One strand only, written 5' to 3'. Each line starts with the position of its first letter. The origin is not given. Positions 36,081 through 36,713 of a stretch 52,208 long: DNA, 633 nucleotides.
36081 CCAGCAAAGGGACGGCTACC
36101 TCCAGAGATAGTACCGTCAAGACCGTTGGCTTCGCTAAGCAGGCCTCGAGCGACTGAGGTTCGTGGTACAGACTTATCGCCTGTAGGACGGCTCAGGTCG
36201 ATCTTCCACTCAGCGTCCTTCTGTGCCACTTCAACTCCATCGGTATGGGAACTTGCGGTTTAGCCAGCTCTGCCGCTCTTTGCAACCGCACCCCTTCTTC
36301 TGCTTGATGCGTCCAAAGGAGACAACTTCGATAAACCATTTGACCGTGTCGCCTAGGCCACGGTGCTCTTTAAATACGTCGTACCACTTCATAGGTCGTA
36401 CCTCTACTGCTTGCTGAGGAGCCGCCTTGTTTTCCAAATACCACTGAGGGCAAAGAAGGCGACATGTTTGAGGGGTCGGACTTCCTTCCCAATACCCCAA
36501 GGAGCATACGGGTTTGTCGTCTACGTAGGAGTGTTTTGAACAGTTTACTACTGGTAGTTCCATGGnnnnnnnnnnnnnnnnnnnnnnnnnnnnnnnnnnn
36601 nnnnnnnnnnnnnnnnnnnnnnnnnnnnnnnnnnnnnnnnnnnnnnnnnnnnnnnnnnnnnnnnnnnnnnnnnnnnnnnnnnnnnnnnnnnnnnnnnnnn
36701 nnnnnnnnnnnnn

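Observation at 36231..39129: Fibre module combining a collagen-like protein with a 663-aa protein of about 7% cysteine and a small Cys-rich partner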

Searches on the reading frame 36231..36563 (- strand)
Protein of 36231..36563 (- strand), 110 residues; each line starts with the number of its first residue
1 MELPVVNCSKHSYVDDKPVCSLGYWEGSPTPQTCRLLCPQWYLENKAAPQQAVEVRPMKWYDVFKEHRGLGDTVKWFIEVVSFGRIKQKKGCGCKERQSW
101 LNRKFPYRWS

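Call 5: search_protein_families(library=pfam, proteins=[window:36231-36563:-], max_evalue=0.1)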
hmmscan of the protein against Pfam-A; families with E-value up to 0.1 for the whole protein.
window:36231-36563:- (110 aa): 1 family
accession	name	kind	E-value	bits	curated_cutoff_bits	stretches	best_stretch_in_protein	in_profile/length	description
PF04852.17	ALOG_dom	-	0.086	13.5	26.6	0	42-100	28-86/126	ALOG domain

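Call 6: search_protein_families(library=phrogs, proteins=[window:36231-36563:-], max_evalue=0.1)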
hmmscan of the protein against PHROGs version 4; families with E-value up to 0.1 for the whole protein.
window:36231-36563:- (110 aa): 0 families

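Call 27: find_homologous_proteins(query=window:36231-36563:-, max_evalue=0.01)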
Query window:36231-36563:- (110 aa): 16 proteins with E <= 0.01 among 17 candidates.
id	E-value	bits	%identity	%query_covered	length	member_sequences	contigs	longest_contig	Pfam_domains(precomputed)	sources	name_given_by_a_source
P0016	6.9e-66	238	88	100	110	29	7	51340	-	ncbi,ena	-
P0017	2.4e-43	165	65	100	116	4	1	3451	-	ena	-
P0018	1.3e-26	111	49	99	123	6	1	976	-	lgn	-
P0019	1.0e-25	108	50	99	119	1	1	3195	-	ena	-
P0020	3.4e-25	106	48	100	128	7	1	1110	-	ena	-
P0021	1.0e-24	105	45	98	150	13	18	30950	-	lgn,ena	-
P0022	1.2e-21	95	54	82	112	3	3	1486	-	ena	-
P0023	5.3e-21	93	47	82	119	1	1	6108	-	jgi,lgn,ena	-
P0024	2.1e-20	91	57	67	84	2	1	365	-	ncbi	-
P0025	3.2e-20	90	48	85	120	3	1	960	-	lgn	-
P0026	4.0e-20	90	49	81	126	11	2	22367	-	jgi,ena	-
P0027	6.7e-20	89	43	96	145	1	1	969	-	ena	-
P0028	9.0e-19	85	47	81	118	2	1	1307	-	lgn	-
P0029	2.5e-18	84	45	82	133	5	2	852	-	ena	-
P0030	6.1e-17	80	41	97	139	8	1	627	-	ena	-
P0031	1.0e-16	79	46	81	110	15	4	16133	-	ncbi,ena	-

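Call 28: find_encoding_contigs(protein=P0021, flank=10000, max_places=2)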
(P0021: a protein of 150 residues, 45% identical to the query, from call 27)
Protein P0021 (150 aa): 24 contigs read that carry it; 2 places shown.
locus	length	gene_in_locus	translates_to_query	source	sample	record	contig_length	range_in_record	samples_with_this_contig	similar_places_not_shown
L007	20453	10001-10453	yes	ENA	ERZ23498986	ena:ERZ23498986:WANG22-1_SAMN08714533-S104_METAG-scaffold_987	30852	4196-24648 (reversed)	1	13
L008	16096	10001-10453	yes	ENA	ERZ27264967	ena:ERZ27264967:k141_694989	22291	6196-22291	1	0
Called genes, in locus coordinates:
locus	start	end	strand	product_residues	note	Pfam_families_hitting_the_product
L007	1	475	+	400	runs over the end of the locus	PF05065:Phage_capsid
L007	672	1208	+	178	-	PF05135:Phage_connect_1 (faint)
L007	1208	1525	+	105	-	PF05521:Phage_HCP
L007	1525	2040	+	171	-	-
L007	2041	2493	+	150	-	-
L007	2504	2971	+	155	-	PF16460:Phage_TTP_11 (weak), PF16461:Phage_TTP_12 (weak)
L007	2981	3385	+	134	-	PF06199:Phage_tail_2 (weak), PF16460:Phage_TTP_11, PF16461:Phage_TTP_12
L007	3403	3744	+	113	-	PF06222:Phage_TAC_1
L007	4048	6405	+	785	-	PF10145:PhageMin_Tail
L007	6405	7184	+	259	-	-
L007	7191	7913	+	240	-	-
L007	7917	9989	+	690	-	-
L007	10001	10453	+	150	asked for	-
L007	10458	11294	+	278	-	-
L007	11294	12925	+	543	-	-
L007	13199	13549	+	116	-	-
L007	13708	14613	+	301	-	PF12684:DUF3799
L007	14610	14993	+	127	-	PF27148:Slr1353_N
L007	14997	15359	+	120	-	-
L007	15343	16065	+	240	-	-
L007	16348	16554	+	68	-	-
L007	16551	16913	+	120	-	-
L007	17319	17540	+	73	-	-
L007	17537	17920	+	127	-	-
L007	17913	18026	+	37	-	-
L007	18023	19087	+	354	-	-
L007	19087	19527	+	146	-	-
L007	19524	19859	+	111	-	PF01844:HNH, PF14279:HNH_5 (weak)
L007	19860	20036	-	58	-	-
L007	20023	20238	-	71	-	-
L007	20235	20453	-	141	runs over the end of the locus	PF05497:Destabilase (weak)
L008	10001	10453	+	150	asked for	-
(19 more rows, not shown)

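Call 29: find_encoding_contigs(protein=P0026, flank=10000, max_places=2)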
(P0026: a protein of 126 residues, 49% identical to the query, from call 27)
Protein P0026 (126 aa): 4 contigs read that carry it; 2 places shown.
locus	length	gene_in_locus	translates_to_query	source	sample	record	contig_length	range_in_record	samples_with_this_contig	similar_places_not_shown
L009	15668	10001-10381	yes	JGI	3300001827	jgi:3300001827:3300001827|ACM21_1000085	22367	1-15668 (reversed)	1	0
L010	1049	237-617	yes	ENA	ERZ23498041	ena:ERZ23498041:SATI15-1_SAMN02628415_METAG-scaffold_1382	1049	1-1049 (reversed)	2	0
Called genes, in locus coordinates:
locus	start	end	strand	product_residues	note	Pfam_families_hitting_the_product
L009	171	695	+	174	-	-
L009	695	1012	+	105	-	PF05521:Phage_HCP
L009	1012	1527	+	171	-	-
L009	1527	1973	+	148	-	PF11367:Tail_completion_gp17 (weak)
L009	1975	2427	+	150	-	PF16460:Phage_TTP_11 (faint)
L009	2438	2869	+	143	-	PF16461:Phage_TTP_12 (weak), PF16460:Phage_TTP_11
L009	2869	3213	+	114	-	PF06222:Phage_TAC_1 (weak)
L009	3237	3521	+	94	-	PF06223:Phage_tail_T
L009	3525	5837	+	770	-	PF10145:PhageMin_Tail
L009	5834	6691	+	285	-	-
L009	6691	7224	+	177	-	-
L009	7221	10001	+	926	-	PF13385:Laminin_G_3 (weak)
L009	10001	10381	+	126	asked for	-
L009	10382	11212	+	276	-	-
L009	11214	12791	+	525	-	-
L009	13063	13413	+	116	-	-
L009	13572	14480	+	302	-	PF12684:DUF3799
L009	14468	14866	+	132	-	PF27148:Slr1353_N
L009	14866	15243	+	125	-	-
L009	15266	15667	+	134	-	?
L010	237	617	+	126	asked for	-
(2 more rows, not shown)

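Call 30: find_encoding_contigs(protein=P0031, flank=10000, max_places=2)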
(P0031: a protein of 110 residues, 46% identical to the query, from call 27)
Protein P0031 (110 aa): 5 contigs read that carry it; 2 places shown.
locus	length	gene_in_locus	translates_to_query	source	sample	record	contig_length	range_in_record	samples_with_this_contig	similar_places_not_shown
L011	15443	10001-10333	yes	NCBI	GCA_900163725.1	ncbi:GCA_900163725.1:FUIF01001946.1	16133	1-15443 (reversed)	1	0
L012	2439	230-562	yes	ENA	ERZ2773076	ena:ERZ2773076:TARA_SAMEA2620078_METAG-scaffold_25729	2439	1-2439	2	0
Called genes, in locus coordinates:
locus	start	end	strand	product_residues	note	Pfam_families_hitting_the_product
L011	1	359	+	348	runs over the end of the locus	?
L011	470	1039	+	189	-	-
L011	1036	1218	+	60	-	-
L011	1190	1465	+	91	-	-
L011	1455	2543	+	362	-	-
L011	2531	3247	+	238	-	-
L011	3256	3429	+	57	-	-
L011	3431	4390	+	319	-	-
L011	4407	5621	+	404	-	-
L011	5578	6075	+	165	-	-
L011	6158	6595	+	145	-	-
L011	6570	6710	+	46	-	-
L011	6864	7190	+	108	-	-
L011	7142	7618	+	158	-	-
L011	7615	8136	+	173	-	PF01391:Collagen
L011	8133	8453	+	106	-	-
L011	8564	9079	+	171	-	-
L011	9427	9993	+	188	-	-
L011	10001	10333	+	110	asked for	-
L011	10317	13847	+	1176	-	-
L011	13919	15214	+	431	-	-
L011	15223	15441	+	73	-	?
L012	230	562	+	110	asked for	-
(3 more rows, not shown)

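Call 39: search_dna_similar(query=P0021, collection=phages, mode=protein, max_evalue=0.01, max_rows=30)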
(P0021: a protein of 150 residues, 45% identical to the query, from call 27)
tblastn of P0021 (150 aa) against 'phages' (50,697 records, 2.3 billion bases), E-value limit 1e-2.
No match.

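Call 40: search_dna_similar(query=L007:7917-9989:+, collection=phages, mode=protein, max_evalue=0.001, max_rows=30)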
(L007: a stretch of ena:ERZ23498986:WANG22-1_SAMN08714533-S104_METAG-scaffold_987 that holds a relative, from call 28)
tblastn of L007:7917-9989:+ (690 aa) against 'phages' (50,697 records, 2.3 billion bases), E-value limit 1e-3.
No match.

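Call 41: find_related_loci(query=A3, collection=viral_contigs, flank=6000)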
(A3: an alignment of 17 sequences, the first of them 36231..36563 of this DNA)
Query A3 (110 aa) in viral_contigs; peptide patterns used: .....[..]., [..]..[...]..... (x = any residue, [..] = any of these).
249 stretches matched a pattern; 57 encode a relative of the query (tblastn E <= 1e-3); 57 distinct loci.
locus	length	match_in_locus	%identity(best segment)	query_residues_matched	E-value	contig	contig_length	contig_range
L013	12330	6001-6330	92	1-110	2e-68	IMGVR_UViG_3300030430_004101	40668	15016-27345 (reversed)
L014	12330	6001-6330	91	1-110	2e-67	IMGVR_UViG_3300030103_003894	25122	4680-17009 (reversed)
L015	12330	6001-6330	49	1-109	3e-30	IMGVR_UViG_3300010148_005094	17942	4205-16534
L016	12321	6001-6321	50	1-109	4e-30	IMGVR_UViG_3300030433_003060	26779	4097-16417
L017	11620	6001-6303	49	20-108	7e-26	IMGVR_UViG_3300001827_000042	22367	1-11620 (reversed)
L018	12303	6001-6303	49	20-108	5e-25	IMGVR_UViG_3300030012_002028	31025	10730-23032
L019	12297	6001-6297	48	16-108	5e-25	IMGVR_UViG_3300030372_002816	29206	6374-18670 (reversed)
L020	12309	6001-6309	48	16-108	5e-23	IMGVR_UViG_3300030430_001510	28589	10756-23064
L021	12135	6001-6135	69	65-109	5e-18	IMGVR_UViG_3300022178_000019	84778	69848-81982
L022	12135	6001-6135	69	65-109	5e-18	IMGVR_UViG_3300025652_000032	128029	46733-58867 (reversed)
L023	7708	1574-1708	69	65-109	5e-18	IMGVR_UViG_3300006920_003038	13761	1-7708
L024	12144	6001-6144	65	62-109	1e-17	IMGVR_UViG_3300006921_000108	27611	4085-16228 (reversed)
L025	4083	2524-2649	71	68-109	1e-17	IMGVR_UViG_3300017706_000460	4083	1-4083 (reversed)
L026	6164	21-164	65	62-109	9e-18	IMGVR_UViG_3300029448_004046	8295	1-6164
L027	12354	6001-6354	36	20-107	4e-16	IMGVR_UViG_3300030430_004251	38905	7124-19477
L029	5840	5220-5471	34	14-107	2e-8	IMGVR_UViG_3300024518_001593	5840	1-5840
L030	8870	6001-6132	47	63-108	3e-7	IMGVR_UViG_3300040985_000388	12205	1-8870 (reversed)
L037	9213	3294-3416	49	63-108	5e-6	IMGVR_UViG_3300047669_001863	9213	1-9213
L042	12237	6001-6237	25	5-108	2e-5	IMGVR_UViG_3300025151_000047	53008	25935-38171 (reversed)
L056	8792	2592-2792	29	17-108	8e-5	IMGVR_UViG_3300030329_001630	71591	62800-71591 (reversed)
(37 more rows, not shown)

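Call 54: search_solved_structures(query=A3, max_evalue=5)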
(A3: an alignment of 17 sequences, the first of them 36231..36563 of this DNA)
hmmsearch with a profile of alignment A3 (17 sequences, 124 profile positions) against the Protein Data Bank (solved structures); distinct sequences matched with E-value up to 5: 0.

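Call 61: predict_structure(alignment_id=A3)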
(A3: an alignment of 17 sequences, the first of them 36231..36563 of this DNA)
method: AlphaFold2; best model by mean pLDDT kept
length: 110 residues; sequences in the alignment: 17
mean_pLDDT: 55.3   pTM: 0.22
mean pLDDT of the five models: 55.3, 53.5, 52.1, 51.9, 51.7
residues with pLDDT >= 90: 0; 70-90: 4; 50-70: 78; < 50: 28
segments of 3 or more residues with pLDDT < 50: 1-7, 53-59, 84-91
pLDDT, mean of each block of 10 residues (from residue 1): 45 55 56 60 59 48 51 58 49 64 63
secondary structure, 60 per line:
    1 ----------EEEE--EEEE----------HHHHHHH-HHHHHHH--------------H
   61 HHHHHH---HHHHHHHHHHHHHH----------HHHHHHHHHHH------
elements in order: E11-14 E17-20 H31-37 H39-45 H60-66 H70-83 H94-104

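Call 65: find_related_loci(query=A3, collection=genome_contigs, flank=6000)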
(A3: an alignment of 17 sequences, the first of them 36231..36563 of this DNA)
Query A3 (110 aa) in genome_contigs; peptide patterns used: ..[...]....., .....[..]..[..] (x = any residue, [..] = any of these).
263 stretches matched a pattern, but none encodes a relative of the query by tblastn (E <= 1e-3).

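Call 85: fold_search(model_id=the predicted structure, library=pdb)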
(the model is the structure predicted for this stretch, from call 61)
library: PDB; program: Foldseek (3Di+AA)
matches with E <= 10: 0; with E <= 0.001: 0
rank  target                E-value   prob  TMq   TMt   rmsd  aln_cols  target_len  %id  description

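Call 89: search_protein_families(library=pfam, proteins=[L007:7917-9989:+, L009:7221-10001:+, L015:4037-6001:+, L027:4031-5938:+, L042:288-5993:+, L056:54-2543:+, L029:3976-5175:+, L030:4784-5902:+, L020:3215-5971:+, L037:1912-3273:+], max_evalue=0.01)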
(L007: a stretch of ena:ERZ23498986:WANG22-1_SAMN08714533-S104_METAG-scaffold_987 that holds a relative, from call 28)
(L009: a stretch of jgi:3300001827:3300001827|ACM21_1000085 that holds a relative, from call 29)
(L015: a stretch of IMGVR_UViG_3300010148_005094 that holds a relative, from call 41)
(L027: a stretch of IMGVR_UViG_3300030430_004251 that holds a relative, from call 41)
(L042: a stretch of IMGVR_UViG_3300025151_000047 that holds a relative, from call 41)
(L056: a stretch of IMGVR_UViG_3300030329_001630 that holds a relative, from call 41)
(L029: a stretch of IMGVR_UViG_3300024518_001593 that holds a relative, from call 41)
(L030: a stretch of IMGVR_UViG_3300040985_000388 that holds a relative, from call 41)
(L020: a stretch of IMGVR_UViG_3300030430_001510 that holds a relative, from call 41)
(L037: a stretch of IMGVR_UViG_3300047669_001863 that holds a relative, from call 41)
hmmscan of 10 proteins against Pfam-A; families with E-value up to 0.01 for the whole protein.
L007:7917-9989:+ (690 aa): 0 families

L009:7221-10001:+ (926 aa): 1 family
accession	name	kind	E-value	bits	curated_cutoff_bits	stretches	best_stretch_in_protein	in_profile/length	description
PF13385.13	Laminin_G_3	-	9e-07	29.6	27.6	1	213-340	17-150/151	Concanavalin A-like lectin/glucanases superfamily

L015:4037-6001:+ (654 aa): 0 families

L027:4031-5938:+ (635 aa): 0 families

L042:288-5993:+ (1901 aa): 0 families

L056:54-2543:+ (829 aa): 0 families

L029:3976-5175:+ (399 aa): 0 families

L030:4784-5902:+ (372 aa): 0 families

L020:3215-5971:+ (918 aa): 1 family
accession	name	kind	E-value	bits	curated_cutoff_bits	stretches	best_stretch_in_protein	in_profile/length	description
PF13385.13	Laminin_G_3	-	1.3e-06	29.1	27.6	1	206-335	15-150/151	Concanavalin A-like lectin/glucanases superfamily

L037:1912-3273:+ (453 aa): 0 families
